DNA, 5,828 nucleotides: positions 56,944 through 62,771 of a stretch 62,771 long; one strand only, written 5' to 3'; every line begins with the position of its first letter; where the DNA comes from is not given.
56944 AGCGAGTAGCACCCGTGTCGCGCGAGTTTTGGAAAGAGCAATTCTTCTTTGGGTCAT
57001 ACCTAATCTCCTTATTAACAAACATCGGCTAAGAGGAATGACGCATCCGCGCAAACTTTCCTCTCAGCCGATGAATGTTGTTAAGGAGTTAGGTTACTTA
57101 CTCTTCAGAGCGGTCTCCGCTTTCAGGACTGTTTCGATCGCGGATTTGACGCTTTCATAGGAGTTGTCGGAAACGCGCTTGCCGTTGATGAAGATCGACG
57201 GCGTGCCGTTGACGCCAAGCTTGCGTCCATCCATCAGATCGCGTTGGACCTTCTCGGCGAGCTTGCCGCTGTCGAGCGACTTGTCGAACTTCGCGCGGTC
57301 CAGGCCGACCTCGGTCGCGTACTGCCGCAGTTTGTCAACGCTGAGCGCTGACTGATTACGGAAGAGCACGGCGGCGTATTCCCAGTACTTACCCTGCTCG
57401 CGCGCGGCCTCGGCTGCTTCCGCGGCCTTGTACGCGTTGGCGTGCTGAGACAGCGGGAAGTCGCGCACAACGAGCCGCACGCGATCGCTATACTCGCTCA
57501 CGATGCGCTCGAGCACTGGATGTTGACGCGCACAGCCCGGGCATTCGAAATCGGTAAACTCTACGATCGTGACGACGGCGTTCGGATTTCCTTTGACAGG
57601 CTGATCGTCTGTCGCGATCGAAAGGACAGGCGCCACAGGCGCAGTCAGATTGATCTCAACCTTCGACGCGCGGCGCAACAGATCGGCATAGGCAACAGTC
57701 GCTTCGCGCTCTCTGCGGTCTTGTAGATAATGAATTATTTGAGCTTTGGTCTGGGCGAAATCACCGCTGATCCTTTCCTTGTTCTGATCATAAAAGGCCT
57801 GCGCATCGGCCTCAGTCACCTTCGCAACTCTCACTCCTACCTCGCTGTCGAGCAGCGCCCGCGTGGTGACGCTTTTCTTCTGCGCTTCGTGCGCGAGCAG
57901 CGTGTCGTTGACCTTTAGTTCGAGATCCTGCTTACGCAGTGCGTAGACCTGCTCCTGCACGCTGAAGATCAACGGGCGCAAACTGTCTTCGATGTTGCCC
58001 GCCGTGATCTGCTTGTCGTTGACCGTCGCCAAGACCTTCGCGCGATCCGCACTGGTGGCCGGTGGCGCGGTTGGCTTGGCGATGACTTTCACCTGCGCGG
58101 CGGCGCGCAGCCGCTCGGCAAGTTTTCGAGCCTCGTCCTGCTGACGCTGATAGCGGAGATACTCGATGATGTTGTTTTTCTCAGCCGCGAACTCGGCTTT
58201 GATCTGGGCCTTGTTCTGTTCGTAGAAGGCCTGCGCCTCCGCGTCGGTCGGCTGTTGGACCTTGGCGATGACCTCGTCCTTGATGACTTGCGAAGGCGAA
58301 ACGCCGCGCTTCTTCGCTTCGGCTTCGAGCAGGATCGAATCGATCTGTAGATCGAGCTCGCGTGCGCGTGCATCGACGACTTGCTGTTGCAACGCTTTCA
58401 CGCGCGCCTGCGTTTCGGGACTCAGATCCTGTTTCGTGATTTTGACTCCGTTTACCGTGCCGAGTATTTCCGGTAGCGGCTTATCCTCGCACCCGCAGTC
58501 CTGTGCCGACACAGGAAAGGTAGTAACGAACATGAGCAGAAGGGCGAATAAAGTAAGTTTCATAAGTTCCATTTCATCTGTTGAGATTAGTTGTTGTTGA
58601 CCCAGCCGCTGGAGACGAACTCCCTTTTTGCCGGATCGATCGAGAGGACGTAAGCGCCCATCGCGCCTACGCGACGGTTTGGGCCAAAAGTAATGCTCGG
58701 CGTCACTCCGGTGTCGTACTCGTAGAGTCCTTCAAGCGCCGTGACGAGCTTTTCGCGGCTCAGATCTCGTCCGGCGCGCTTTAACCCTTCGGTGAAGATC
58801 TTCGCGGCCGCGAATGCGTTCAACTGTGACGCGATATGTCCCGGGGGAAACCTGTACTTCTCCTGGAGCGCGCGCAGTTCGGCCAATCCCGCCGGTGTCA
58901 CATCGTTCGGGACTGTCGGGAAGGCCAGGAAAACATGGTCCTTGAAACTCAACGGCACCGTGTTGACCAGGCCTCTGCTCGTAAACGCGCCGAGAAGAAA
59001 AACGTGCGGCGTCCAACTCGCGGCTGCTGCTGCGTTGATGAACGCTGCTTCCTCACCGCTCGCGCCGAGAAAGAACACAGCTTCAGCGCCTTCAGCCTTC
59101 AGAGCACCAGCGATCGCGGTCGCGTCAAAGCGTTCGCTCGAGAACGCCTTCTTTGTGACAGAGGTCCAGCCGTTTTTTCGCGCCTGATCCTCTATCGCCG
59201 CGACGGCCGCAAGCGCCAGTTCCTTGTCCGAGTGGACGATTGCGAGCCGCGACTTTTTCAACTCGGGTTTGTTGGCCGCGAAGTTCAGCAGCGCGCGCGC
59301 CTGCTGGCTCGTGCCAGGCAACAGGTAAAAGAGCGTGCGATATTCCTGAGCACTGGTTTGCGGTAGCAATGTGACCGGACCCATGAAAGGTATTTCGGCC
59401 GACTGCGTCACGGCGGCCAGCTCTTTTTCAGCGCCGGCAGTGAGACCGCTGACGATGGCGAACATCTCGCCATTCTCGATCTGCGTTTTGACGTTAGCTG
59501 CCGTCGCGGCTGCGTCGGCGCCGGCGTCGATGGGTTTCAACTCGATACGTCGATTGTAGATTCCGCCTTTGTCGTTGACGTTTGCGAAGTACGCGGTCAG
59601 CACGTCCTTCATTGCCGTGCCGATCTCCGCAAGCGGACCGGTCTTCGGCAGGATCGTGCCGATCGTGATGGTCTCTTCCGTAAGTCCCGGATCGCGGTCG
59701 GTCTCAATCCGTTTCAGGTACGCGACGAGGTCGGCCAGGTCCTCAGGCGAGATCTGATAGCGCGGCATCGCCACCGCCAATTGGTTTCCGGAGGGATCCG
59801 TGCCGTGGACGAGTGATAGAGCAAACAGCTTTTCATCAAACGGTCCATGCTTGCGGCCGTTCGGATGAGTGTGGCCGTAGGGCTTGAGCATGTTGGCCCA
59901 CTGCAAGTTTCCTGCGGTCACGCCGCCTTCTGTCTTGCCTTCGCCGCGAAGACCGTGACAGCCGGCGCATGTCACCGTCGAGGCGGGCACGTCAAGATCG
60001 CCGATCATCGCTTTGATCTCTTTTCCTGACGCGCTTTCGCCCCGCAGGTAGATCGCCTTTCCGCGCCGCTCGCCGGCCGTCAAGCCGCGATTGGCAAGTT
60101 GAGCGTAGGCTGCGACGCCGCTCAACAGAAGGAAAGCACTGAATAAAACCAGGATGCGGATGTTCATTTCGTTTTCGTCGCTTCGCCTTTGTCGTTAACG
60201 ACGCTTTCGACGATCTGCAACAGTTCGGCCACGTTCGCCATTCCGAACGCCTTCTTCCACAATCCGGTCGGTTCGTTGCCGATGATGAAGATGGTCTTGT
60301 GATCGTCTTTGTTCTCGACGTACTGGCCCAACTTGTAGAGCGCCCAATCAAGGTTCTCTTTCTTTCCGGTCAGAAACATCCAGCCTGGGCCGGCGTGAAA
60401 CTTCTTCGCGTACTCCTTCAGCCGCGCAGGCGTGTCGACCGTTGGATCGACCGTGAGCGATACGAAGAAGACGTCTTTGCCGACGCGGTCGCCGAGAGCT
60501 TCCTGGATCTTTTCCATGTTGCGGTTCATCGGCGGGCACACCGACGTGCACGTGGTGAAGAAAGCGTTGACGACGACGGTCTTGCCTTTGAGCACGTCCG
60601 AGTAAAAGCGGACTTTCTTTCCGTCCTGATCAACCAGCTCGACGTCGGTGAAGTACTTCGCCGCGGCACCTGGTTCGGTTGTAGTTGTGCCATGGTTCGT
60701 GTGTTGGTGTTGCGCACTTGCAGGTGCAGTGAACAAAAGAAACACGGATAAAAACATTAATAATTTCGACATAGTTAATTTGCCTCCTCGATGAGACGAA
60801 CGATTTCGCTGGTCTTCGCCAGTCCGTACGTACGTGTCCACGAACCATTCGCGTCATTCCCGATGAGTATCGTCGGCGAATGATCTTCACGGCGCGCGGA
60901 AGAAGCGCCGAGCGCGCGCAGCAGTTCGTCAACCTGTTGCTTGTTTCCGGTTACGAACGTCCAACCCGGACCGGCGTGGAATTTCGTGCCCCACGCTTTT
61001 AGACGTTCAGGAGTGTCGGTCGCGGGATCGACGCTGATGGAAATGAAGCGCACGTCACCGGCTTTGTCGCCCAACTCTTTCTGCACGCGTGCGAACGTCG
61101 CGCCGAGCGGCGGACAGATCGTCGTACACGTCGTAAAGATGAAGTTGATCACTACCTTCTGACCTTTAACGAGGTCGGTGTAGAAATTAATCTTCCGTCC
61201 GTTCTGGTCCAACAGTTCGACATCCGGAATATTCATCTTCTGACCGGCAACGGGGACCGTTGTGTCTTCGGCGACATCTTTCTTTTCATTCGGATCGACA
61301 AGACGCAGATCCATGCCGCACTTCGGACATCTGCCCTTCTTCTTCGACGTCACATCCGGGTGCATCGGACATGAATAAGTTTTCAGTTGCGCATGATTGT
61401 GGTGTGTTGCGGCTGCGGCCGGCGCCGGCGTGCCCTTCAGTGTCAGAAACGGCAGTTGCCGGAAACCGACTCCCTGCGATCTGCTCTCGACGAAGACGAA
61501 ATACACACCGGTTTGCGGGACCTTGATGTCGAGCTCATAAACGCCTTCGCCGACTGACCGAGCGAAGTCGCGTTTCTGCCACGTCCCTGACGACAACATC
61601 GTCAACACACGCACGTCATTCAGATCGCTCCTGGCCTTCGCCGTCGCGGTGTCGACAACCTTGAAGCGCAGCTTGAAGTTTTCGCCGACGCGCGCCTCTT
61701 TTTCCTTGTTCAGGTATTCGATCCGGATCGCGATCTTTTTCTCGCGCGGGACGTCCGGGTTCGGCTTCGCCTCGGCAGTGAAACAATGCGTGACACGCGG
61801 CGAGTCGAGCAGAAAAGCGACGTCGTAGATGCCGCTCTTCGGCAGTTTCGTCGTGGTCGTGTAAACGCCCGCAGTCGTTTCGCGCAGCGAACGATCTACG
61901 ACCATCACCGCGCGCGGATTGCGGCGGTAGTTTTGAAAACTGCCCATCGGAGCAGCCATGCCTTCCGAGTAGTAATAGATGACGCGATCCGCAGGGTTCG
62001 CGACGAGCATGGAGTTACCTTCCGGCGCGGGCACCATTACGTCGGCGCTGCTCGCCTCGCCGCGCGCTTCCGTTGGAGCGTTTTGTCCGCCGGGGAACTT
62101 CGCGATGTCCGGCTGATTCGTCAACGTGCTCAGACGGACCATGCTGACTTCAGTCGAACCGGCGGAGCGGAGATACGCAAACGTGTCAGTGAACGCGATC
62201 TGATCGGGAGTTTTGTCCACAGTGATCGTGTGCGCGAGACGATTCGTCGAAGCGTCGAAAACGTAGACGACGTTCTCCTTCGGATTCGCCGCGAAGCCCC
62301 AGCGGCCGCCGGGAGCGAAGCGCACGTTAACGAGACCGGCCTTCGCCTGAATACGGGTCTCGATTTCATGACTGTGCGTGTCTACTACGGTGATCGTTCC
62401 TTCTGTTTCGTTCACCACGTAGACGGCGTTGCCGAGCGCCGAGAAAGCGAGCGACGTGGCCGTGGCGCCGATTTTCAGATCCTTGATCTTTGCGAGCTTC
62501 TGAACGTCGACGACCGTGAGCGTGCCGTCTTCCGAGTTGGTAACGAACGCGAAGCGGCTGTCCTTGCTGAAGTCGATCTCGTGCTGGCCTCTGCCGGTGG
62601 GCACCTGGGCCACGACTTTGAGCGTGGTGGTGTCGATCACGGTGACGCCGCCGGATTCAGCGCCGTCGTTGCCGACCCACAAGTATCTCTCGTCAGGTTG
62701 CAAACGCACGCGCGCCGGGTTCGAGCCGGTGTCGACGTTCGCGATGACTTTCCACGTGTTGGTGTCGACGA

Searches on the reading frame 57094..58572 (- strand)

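Call 49: search_protein_families(library=pfam, proteins=[window:57094-58572:-], max_evalue=0.0001)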
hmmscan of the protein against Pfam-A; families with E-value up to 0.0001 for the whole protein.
window:57094-58572:- (492 aa): 4 families
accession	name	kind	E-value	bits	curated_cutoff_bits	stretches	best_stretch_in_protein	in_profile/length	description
PF13462.12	Thioredoxin_4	-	4.9e-33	115.1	23.2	1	322-480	3-164/165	Thioredoxin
PF01323.26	DSBA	-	1.2e-18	68.1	25.6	1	335-471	1-182/191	DSBA-like thioredoxin domain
PF13098.12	Thioredoxin_2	-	3.1e-05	24.7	27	0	335-465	8-84/104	Thioredoxin-like domain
PF13624.11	SurA_N_3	-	4.8e-05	23.7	27.2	0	4-103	14-118/162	SurA-like N-terminal domain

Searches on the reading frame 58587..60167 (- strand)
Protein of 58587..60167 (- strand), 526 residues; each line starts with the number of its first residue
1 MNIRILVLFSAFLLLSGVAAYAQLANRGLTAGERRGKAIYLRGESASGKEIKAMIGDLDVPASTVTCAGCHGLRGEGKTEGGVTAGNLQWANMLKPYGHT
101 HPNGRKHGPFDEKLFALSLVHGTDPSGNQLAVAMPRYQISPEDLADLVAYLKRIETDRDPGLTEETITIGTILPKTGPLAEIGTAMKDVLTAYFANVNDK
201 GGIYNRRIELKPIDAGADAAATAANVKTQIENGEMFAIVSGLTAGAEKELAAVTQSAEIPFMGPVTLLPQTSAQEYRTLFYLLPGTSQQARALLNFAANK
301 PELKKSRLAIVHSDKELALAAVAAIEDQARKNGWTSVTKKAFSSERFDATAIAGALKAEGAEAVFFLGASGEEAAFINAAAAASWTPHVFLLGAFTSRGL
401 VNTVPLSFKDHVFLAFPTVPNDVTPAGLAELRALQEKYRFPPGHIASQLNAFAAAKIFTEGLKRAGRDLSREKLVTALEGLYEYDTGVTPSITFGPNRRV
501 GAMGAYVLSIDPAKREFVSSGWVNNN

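Call 49: search_protein_families(library=pfam, proteins=[window:58587-60167:-], max_evalue=0.0001)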
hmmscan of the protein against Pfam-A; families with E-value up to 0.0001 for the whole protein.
window:58587-60167:- (526 aa): 3 families
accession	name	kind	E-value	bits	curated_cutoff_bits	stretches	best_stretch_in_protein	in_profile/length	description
PF13458.12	Peripla_BP_6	-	2.1e-47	162.9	31.7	1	166-511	1-339/343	Periplasmic binding protein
PF13433.12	Peripla_BP_5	-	1.2e-07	31.7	27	1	167-379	1-207/363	Periplasmic binding protein domain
PF00034.26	Cytochrom_C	-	2.6e-07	32.3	21.3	1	66-153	11-88/90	Cytochrome c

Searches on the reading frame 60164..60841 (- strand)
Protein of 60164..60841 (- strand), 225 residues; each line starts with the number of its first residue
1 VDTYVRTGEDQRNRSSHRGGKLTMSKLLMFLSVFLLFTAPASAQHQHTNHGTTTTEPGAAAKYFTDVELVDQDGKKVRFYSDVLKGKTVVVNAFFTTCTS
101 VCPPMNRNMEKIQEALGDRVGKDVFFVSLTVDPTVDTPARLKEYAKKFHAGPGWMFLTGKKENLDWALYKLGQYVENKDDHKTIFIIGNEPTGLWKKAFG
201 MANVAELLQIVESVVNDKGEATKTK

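Call 51: search_protein_families(library=pfam, proteins=[window:60164-60841:-], max_evalue=0.01)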
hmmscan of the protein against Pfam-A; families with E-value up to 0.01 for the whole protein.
window:60164-60841:- (225 aa): 3 families
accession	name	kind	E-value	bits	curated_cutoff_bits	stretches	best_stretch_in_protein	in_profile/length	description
PF02630.20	SCO1-SenC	-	2.3e-22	79.9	22.8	1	68-182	5-114/134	SCO1/SenC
PF08534.16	Redoxin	-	7.8e-06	26.2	26.6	1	61-134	3-75/148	Redoxin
PF00578.27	AhpC-TSA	-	6.8e-05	23.2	26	1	64-131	5-69/124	AhpC/TSA family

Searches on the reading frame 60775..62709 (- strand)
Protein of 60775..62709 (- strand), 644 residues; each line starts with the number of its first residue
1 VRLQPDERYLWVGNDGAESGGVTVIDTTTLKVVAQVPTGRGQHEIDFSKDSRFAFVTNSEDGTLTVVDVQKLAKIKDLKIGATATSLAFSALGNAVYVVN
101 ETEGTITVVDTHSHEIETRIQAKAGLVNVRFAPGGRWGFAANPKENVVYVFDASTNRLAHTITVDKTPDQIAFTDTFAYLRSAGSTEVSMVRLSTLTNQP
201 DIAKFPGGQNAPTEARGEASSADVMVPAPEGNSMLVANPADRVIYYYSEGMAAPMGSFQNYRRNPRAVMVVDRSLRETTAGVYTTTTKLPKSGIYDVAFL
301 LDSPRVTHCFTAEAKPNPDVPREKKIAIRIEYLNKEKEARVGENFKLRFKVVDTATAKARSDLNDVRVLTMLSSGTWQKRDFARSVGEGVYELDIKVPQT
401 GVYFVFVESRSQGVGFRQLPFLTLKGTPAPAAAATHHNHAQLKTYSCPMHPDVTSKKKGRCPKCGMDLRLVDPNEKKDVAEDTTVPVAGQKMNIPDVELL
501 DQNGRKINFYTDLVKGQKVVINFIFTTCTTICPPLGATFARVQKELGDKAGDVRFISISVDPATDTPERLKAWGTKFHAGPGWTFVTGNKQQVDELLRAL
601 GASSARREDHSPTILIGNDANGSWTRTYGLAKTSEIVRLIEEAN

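Call 51: search_protein_families(library=pfam, proteins=[window:60775-62709:-], max_evalue=0.01)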
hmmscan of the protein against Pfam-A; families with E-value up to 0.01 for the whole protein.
window:60775-62709:- (644 aa): 15 families
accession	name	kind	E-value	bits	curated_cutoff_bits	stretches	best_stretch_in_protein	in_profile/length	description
PF02630.20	SCO1-SenC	-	4.8e-21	75.6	22.8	1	498-611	5-114/134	SCO1/SenC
PF19335.5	HMBD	-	9.3e-13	48.3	23.6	1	445-468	2-25/28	Heavy metal binding domain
PF25174.1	Beta-prop_THOC3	-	1.7e-11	44.1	305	2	4-93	97-183/272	THOC3 beta-propeller domain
PF23414.1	Beta-prop_EML_2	-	4.3e-11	43.1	90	1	54-197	12-157/266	Echinoderm microtubule-associated protein second beta-propeller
PF02239.22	Cytochrom_D1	-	1.2e-10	40.9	25.5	1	18-122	13-117/368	Cytochrome D1 heme domain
PF21783.3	YNCE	-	2.2e-09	37.5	27.1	2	55-172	43-162/339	YNCE-like beta-propeller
PF25168.1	Beta-prop_WDR36-Utp21_2nd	-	1.1e-07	31.9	84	1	22-95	222-295/335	WDR36/Utp21 second beta-propeller domain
PF24814.1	WD40_Prp19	-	1.1e-07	31.7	320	1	54-195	105-249/281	Prp19 WD40 domain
PF10282.15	Lactonase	-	2.4e-06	27.4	21.7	0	2-70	250-321/344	Lactonase, 7-bladed beta-propeller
PF00578.27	AhpC-TSA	-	7.1e-06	26.4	26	1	494-576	5-79/124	AhpC/TSA family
PF08534.16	Redoxin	-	8.6e-05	22.8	26.6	1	492-603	4-105/148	Redoxin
PF13115.11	YtkA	-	0.00015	22.8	25.9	0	334-406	12-83/85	YtkA-like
PF16819.11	DUF5074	-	0.00048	19.7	27.2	1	58-165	68-182/353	Domain of unknown function (DUF5074)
PF24807.1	WD40_CDC20-Fz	-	0.0037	17.1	200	0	43-163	55-174/292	CDC20/Fizzy WD40 domain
PF24805.1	EIF3I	-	0.0088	15.7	200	0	16-99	164-247/324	EIF3I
